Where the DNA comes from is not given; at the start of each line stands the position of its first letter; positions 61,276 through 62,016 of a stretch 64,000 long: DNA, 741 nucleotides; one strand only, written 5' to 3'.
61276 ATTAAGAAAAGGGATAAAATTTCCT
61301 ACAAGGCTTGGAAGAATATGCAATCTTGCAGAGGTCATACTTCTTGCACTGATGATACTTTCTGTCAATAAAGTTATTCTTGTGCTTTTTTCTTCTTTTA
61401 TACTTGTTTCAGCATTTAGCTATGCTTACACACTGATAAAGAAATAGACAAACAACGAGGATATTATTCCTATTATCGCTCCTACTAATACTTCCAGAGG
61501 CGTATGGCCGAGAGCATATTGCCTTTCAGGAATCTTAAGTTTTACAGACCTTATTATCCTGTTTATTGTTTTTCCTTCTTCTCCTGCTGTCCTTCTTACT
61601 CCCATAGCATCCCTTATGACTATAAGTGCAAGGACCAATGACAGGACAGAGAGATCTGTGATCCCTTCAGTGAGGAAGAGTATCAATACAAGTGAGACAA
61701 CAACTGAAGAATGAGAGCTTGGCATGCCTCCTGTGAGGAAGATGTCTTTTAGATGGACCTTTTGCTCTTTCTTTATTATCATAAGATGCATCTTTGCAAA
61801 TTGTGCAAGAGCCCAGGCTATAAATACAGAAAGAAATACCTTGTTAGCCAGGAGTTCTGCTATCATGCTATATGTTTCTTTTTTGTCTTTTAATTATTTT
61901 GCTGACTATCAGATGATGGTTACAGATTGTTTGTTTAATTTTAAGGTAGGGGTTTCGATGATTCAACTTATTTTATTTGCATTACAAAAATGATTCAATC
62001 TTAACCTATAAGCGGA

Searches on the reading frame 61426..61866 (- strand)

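Call 16: search_protein_families(library=pfam, proteins=[window:61426-61866:-], max_evalue=0.001)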
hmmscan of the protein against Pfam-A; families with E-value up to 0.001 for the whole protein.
window:61426-61866:- (146 aa): 2 families
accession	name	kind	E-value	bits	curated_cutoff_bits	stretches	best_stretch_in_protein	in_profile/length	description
PF02681.20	DUF212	-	4.2e-36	124.4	26.5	1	7-135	2-125/126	Divergent PAP2 family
PF01569.27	PAP2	-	6.9e-06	26.3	27.2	0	39-74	47-77/130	PAP2 superfamily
